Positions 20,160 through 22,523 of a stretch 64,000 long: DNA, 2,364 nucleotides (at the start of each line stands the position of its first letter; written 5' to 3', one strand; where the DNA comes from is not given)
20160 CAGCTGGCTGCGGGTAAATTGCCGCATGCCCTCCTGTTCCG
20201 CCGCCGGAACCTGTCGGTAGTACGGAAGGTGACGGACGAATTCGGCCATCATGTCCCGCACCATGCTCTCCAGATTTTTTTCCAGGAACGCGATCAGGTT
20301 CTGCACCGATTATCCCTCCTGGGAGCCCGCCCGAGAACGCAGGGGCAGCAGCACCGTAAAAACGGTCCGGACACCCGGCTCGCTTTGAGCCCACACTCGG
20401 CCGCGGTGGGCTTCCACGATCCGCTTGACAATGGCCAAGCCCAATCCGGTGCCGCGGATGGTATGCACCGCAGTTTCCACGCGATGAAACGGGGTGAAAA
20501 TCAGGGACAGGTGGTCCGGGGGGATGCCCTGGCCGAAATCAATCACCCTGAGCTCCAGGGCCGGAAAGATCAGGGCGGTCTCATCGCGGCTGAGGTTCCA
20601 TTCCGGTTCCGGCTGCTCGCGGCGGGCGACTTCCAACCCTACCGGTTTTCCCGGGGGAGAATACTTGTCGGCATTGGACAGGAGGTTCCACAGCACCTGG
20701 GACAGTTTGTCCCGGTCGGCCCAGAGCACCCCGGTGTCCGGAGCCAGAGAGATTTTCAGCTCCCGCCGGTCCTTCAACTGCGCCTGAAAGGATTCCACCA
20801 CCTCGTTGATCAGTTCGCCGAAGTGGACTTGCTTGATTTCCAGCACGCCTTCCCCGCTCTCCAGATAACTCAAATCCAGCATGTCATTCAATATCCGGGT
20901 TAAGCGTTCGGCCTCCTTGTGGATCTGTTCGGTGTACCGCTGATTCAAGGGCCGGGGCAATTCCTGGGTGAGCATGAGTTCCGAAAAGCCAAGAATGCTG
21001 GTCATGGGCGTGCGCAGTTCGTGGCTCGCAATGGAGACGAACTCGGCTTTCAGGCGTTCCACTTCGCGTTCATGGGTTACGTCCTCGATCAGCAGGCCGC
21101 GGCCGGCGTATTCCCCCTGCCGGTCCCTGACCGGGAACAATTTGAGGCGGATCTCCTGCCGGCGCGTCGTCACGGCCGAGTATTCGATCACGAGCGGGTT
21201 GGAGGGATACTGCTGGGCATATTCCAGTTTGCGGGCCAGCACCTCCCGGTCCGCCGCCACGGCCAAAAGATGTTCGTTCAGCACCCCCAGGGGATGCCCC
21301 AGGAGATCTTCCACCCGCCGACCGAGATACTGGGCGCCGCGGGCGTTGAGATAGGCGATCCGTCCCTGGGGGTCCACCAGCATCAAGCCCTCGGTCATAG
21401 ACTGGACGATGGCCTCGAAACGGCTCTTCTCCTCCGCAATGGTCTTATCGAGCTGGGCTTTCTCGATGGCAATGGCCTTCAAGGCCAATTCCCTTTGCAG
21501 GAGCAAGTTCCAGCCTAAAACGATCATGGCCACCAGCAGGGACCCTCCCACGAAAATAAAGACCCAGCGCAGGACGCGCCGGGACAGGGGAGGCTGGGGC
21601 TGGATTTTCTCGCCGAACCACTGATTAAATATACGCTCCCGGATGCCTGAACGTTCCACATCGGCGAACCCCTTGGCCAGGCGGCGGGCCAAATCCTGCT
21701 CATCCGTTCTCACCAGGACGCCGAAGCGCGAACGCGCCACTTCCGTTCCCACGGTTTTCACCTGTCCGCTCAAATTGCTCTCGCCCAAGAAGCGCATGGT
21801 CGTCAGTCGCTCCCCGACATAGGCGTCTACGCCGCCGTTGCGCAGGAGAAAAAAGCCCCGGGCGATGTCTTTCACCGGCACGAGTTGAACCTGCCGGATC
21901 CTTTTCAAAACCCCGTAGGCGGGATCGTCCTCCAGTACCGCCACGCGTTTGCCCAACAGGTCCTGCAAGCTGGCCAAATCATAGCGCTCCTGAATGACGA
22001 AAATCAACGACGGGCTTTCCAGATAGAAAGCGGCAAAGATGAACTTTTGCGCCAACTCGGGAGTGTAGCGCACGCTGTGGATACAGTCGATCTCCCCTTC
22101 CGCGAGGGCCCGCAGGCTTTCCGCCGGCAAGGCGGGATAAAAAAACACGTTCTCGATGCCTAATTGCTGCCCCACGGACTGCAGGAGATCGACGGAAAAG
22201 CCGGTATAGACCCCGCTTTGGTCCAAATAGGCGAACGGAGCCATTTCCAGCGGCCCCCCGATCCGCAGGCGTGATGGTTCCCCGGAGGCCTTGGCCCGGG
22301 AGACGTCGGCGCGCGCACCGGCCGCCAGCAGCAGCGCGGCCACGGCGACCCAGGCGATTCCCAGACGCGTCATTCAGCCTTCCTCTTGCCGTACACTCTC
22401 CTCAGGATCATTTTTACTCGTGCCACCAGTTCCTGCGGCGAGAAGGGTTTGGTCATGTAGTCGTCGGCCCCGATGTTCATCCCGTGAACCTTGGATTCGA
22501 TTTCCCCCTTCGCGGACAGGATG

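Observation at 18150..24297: KaiC homologue fused to a receiver domain, co-operonic with two sensor histidine kinases (non-circadian KaiC signalling module?)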

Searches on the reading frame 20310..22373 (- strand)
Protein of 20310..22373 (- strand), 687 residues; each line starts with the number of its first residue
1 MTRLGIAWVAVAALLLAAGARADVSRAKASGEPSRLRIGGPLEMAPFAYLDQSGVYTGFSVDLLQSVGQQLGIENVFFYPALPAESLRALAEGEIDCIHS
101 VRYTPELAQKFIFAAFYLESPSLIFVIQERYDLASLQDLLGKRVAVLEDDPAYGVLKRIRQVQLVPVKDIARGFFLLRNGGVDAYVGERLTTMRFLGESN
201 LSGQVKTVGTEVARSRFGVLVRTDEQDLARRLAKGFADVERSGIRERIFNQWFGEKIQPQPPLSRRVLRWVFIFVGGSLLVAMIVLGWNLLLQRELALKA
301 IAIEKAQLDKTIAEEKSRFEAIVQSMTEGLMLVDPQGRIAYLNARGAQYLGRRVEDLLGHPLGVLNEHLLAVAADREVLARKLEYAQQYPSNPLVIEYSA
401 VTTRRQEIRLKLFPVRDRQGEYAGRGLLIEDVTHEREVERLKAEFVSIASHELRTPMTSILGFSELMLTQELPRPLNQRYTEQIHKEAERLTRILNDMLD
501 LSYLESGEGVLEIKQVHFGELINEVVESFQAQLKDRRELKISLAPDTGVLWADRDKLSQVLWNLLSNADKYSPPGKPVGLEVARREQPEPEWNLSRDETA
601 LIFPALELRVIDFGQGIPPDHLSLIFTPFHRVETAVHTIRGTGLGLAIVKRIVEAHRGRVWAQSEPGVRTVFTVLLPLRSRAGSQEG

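Call 7: search_protein_families(library=pfam, proteins=[window:20310-22373:-], max_evalue=0.01)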
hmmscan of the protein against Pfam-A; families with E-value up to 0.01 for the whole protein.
window:20310-22373:- (687 aa): 8 families
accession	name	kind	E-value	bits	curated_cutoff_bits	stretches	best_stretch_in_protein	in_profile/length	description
PF02518.31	HATPase_c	-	9.9e-26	90.8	26.4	1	553-679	2-110/111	Histidine kinase-, DNA gyrase B-, and HSP90-like ATPase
PF00512.31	HisKA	-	2.6e-19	69.4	26.9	1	442-507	2-66/66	His Kinase A (phospho-acceptor) domain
PF00497.25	SBP_bac_3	-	4.8e-19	68.9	26.4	1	36-255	1-132/132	Bacterial extracellular solute-binding proteins, family 3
PF08448.16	PAS_4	-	3e-09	37.5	23.1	1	325-436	3-109/110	PAS fold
PF00989.32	PAS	-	2.4e-07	31.2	22.6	1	318-368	2-52/113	PAS fold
PF13426.13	PAS_9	-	2e-06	28.4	27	1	328-433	2-102/103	PAS domain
PF13188.13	PAS_8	-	4.7e-06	26.7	21.8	1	318-371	2-52/65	PAS domain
PF24820.1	Diguanyl_cycl_sensor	-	0.0018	18.6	28.1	1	322-360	1-39/109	Diguanylate cyclase-like sensor domain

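Call 39: search_protein_families(library=ncbifam, proteins=[window:20310-22373:-], max_evalue=0.00001)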
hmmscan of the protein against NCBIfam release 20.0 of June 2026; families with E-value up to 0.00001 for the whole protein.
window:20310-22373:- (687 aa): 81 families (the best 25 are shown)
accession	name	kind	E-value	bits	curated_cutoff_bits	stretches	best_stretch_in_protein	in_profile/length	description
NF046044.1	PnpS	equivalog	2.3e-67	227.7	400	1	297-677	35-390/390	two-component system histidine kinase PnpS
NF033092.0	HK_WalK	equivalog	4.5e-60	203.8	725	1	310-677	251-593/594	cell wall metabolism sensor histidine kinase WalK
TIGR02966.1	phoR_proteo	equivalog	2.3e-56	191.2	334.2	1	314-675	3-332/333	phosphate regulon sensor histidine kinase PhoR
NF045911.1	TCSHisKinNblS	equivalog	2.7e-49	168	1000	1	305-674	255-616/621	two-component system sensor histidine kinase NblS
NF008468.0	PRK11360.1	equivalog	1.8e-42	145.5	646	1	307-682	258-612/616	two-component system sensor histidine kinase AtoS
TIGR02956.1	TMAO_torS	equivalog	7.9e-41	140.1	676.5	1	438-680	460-684/967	TMAO reductase system sensor histidine kinase/response regulator TorS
NF033093.1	HK_VicK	exception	1.3e-39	136.1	680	1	311-680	88-437/448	cell wall metabolism sensor histidine kinase VicK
NF041880.1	EPS_EpsF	equivalog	2.6e-39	135.1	900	1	303-677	133-492/492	response regulator EpsF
NF047874.1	MASE3_PAS_HK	subfamily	1.6e-37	129.7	560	1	294-680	242-627/655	MASE3 domain-containing sensor histidine kinase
TIGR01386.1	cztS_silS_copS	subfamily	2.7e-36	125.5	292.55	1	444-677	243-457/457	heavy metal sensor histidine kinase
NF041947.1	LuxQ_Vibrio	equivalog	1.7e-35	122.2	1200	1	437-684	467-702/843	quorum-sensing autoinducer 2 sensor kinase/phosphatase LuxQ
NF008302.0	PRK11091.1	equivalog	2.1e-35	122.1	838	1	404-680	238-507/779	aerobic respiration two-component sensor histidine kinase ArcB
NF038297.2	hybrid_HK_HrmK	equivalog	6.4e-35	120.9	725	1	438-682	231-461/607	hybrid histidine kinase/response regulator HrmK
NF033091.0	HK_VanS_ACDEFG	equivalog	4.4e-34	117.9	400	1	433-677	65-293/293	vancomycin resistance histidine kinase VanS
NF008312.0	PRK11100.1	equivalog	4.1e-33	114.9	356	1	433-670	247-468/477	two-component system sensor histidine kinase CreC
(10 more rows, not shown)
